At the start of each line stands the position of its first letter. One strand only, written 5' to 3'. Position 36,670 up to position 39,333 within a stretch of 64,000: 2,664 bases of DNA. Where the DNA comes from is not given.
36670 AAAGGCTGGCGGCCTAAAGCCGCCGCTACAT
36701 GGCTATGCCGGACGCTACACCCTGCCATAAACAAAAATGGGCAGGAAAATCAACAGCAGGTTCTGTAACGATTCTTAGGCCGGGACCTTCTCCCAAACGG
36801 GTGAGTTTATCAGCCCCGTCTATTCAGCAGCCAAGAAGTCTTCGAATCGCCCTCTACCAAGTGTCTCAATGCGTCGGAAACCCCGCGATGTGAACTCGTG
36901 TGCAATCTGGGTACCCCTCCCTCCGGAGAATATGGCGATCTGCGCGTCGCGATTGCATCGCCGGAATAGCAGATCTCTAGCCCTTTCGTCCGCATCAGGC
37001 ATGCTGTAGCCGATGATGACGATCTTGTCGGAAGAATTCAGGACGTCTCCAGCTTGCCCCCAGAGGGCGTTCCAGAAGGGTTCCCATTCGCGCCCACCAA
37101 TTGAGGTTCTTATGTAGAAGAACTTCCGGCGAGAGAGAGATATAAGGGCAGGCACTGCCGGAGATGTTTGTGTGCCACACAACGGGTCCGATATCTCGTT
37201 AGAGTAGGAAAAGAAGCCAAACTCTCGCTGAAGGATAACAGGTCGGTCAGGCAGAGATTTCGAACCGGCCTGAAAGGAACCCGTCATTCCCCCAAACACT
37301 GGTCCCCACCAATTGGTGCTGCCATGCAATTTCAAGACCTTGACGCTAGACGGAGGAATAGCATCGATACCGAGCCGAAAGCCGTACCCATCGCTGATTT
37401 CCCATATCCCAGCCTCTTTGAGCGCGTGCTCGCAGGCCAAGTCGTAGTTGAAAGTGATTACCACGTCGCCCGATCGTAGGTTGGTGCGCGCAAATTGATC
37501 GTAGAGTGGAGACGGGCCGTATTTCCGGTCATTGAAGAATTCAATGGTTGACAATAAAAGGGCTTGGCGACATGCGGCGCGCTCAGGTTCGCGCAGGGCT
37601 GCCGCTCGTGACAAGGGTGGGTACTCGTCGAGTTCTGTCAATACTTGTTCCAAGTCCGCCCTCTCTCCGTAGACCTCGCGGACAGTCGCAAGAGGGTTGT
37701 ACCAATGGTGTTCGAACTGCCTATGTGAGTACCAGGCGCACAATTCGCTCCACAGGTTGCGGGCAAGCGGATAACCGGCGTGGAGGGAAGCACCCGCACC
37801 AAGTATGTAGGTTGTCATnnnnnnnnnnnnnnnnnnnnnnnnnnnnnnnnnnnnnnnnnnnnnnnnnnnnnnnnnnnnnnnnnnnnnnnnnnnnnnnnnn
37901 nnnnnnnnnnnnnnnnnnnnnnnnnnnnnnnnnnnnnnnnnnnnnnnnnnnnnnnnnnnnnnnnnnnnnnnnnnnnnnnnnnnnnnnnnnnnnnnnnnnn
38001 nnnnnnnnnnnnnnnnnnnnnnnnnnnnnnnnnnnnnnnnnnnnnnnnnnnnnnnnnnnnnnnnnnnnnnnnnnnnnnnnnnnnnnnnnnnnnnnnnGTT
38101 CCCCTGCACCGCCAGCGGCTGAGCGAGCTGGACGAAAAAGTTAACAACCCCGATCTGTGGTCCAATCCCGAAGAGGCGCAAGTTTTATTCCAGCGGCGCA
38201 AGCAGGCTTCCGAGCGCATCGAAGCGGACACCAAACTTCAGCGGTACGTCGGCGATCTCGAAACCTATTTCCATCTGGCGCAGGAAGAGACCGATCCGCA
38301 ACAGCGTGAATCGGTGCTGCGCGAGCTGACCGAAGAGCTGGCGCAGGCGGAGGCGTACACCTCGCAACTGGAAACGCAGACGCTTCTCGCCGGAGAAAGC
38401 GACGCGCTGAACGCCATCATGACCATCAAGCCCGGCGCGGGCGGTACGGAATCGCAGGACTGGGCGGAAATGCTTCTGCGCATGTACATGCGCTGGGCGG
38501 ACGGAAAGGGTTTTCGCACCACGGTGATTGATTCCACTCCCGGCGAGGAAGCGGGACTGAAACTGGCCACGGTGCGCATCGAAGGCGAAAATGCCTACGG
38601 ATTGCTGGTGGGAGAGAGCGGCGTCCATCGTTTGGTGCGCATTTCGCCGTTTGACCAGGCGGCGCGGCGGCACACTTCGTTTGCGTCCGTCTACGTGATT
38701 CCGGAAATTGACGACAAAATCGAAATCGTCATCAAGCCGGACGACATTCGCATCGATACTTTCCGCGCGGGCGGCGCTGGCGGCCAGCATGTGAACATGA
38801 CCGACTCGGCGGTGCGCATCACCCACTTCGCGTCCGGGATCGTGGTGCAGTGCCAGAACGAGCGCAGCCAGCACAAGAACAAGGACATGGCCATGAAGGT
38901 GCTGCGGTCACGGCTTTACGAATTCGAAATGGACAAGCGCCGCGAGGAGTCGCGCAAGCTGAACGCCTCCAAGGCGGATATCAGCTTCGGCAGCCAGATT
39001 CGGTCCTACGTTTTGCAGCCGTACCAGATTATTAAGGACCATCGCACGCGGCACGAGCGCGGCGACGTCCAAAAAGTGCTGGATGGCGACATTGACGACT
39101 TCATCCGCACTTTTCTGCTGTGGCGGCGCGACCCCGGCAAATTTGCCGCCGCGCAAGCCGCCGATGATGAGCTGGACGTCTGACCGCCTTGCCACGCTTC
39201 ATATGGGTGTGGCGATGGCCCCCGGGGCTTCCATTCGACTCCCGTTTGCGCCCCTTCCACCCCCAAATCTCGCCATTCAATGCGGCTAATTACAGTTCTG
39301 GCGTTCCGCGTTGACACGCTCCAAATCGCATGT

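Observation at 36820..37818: Stand-alone SIR2_2 (TTNYD-motif) protein in a low-GC pocket beside the left repeat copy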

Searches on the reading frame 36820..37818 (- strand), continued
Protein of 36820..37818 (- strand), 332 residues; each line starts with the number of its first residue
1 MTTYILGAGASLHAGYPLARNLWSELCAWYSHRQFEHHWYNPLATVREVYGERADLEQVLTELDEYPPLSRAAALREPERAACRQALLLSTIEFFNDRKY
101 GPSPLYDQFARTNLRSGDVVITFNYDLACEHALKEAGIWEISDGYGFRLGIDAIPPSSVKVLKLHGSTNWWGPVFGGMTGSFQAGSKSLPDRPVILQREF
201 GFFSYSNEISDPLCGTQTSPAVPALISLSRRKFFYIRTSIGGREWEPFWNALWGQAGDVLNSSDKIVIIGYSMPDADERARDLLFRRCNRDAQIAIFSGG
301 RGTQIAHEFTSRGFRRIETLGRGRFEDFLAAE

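Call 80: search_dna_similar(query=window:36820-37818:-, collection=phages, mode=protein, max_evalue=0.001, max_rows=20)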
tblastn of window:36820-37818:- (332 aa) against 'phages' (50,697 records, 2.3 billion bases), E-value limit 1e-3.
No match.

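Call 81: list_cluster_members(proteins=[P0001, P0161])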
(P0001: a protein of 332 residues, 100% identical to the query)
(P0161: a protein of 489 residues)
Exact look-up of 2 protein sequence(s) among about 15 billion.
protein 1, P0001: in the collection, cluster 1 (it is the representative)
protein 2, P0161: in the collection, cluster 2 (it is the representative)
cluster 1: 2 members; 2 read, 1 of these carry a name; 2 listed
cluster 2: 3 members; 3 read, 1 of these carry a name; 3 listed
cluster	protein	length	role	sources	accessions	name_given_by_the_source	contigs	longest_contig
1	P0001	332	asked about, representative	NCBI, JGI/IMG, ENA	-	hypothetical protein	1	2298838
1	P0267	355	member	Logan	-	-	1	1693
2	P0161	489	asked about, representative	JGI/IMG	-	hypothetical protein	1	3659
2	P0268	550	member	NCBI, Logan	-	-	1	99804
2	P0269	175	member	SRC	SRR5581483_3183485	-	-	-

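Call 82: find_encoding_contigs(protein=P0268, flank=6000, max_places=2)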
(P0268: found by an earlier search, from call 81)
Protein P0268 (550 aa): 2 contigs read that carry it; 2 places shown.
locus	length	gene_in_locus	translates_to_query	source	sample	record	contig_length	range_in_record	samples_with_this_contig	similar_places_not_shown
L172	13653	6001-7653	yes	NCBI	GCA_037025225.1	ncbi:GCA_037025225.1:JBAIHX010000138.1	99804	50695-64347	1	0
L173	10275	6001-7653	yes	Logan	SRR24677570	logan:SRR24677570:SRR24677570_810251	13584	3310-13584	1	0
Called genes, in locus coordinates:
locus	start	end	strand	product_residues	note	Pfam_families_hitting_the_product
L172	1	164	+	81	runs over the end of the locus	-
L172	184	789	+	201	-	-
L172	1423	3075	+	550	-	PF00775:Dioxygenase_C (faint), PF02369:Big_1 (faint), PF10670:DUF4198 (faint), PF09430:EMC7_beta-sandw (faint), PF13620:CarboxypepD_reg, PF13715:CarbopepD_reg_2 (faint), PF17210:SdrD_B (faint), PF13620:CarboxypepD_reg, +4 more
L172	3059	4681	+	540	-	PF00775:Dioxygenase_C (faint), PF10670:DUF4198 (faint), PF13620:CarboxypepD_reg, PF13715:CarbopepD_reg_2 (faint), PF17802:SpaA (faint), PF22904:NOMO1-like_2nd (faint), PF13620:CarboxypepD_reg, PF17210:SdrD_B (weak), +4 more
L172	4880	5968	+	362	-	PF24390:PRTase-CE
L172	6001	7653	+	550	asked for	PF08719:NADAR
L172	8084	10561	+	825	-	PF12704:MacB_PCD, PF02687:FtsX, PF12704:MacB_PCD, PF02687:FtsX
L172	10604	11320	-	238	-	PF19567:CpsB_CapC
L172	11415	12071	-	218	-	-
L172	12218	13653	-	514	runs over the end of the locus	PF00953:Glycos_transf_4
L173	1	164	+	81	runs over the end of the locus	-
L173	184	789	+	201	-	-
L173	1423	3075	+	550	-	PF00775:Dioxygenase_C (faint), PF02369:Big_1 (faint), PF10670:DUF4198 (faint), PF09430:EMC7_beta-sandw (faint), PF13620:CarboxypepD_reg, PF13715:CarbopepD_reg_2 (faint), PF17210:SdrD_B (faint), PF13620:CarboxypepD_reg, +4 more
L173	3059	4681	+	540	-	PF00775:Dioxygenase_C (faint), PF10670:DUF4198 (faint), PF13620:CarboxypepD_reg, PF13715:CarbopepD_reg_2 (faint), PF17802:SpaA (faint), PF22904:NOMO1-like_2nd (faint), PF13620:CarboxypepD_reg, PF17210:SdrD_B (weak), +4 more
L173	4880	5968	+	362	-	PF24390:PRTase-CE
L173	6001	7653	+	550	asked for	PF08719:NADAR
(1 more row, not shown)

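Call 85: get_annotated_region(hit=H1, flank=4000)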
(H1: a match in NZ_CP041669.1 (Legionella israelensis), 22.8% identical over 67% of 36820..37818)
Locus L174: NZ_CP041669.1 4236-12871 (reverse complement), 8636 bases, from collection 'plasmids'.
description: Legionella israelensis strain L18-01051 plasmid unnamed, complete sequence
organism: Legionella israelensis (NCBI taxid 454)
taxonomy: Bacteria; Pseudomonadota; Gammaproteobacteria; Legionellales; Legionellaceae; Legionella; Legionella israelensis
host: -; source: cell culture; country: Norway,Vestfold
typing (MOB-suite, as given by PLSDB): mobilizable; relaxase MOBF
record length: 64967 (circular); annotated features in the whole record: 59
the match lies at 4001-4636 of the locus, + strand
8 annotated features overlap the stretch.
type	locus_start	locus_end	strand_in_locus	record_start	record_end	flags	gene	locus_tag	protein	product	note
CDS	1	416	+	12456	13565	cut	-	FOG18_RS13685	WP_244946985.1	hypothetical protein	-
CDS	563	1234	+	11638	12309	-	-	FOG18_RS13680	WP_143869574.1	SOS response-associated peptidase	GO:0018142 - obsolete protein-DNA covalent cross-linking [Evidence IEA]; GO:0009432 - SOS response [Evidence IEA]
CDS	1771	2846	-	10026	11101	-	-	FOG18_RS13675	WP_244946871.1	IS3 family transposase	-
CDS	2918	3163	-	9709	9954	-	-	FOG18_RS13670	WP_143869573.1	hypothetical protein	-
CDS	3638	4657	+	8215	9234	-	-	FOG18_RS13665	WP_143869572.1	SIR2 family protein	-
CDS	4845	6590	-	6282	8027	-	-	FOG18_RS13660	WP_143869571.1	EAL domain-containing protein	-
CDS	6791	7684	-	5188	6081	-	-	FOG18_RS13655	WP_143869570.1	hypothetical protein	-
CDS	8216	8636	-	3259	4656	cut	-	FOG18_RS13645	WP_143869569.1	3'-5' exonuclease family protein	-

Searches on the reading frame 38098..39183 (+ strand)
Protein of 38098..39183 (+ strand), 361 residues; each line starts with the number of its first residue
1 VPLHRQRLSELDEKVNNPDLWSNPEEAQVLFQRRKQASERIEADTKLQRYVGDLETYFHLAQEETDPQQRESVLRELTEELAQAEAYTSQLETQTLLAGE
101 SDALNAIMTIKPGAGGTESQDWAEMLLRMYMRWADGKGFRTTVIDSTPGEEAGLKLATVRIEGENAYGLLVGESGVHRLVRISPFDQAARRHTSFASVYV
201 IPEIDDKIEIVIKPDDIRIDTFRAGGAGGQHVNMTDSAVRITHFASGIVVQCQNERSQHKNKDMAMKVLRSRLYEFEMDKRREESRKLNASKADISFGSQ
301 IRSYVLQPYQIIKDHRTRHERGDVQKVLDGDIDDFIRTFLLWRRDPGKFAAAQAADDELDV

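Call 37: search_protein_families(library=pfam, proteins=[window:38098-39183:+], max_evalue=0.001)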
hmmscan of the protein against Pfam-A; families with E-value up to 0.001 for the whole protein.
window:38098-39183:+ (361 aa): 2 families
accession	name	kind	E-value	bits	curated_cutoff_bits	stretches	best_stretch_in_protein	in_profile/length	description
PF03462.23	PCRF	-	1.3e-54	185.4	24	1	5-198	2-194/194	PCRF domain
PF00472.26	RF-1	-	1.8e-42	144.4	35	1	206-316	1-116/116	RF-1 domain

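Call 43: find_related_loci(query=window:38098-39183:+, collection=metagenome_contigs, flank=6000)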
Query window:38098-39183:+ (361 aa) in metagenome_contigs; peptide patterns used: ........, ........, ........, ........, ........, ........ (x = any residue, [..] = any of these).
523 stretches matched a pattern; 299 encode a relative of the query (tblastn E <= 1e-3); the best 80 are kept; 80 distinct loci.
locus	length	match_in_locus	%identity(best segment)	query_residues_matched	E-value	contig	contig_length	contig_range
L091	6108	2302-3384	90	1-361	0e+0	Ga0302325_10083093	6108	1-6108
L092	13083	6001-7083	90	1-361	0e+0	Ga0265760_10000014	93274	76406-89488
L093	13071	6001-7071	82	5-361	0e+0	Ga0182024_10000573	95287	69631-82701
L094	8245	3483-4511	73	1-343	4e-173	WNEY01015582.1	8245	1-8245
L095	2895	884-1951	69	1-356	0e+0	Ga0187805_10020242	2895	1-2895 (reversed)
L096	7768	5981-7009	72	1-343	5e-172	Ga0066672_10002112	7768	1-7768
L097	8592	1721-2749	73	1-343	5e-172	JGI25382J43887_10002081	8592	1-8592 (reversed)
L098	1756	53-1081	73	1-343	0e+0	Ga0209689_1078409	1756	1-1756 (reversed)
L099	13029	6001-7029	72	1-343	6e-171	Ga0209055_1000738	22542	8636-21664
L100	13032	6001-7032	69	1-344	1e-169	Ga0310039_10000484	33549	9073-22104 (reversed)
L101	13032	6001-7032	69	1-344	1e-169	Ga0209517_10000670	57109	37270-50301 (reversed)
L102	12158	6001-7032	69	1-344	2e-169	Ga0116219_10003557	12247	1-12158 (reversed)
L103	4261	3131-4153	70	5-345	7e-174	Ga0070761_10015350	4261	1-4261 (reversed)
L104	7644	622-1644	70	5-345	1e-167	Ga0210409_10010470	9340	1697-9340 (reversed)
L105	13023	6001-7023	70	5-345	1e-167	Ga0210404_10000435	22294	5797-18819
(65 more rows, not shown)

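Call 48: search_protein_families(library=pfam, proteins=[L092:2222-2635:-, L092:2819-3253:+, L092:3156-4757:+, L092:4895-5821:+, L092:4910-5857:-, L091:724-1803:-, L091:43-675:-, L091:562-1248:+, L092:177-1982:+, L092:1454-2122:-], max_evalue=0.01)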
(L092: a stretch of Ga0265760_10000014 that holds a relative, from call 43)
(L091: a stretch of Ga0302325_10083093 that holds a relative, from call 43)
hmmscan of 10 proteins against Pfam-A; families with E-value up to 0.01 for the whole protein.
L092:2222-2635:- (137 aa): 0 families

L092:2819-3253:+ (144 aa): 0 families

L092:3156-4757:+ (533 aa): 0 families

L092:4895-5821:+ (308 aa): 1 family
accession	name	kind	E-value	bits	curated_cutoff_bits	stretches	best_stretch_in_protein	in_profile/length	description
PF11949.14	DUF3466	-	1.9e-05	23.9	25.1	0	130-220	378-472/609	Protein of unknown function (DUF3466)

L092:4910-5857:- (315 aa): 0 families

L091:724-1803:- (359 aa): 0 families

L091:43-675:- (210 aa): 0 families

L091:562-1248:+ (228 aa): 0 families

L092:177-1982:+ (601 aa): 1 family
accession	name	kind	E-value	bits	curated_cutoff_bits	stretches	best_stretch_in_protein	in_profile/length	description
PF11901.14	DM9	-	2.6e-27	95.5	26.2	2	129-228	5-114/115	DM9 repeat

L092:1454-2122:- (222 aa): 0 families

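Call 49: search_protein_families(library=padloc, proteins=[L092:2222-2635:-, L092:2819-3253:+, L092:3156-4757:+, L092:4895-5821:+, L092:4910-5857:-, L091:724-1803:-, L091:43-675:-, L091:562-1248:+], max_evalue=0.01)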
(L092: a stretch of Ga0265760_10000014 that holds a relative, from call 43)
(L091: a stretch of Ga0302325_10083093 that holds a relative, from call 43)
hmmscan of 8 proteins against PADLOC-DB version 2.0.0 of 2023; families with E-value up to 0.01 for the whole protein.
L092:2222-2635:- (137 aa): 0 families

L092:2819-3253:+ (144 aa): 0 families

L092:3156-4757:+ (533 aa): 0 families

L092:4895-5821:+ (308 aa): 0 families

L092:4910-5857:- (315 aa): 0 families

L091:724-1803:- (359 aa): 0 families

L091:43-675:- (210 aa): 0 families

L091:562-1248:+ (228 aa): 0 families
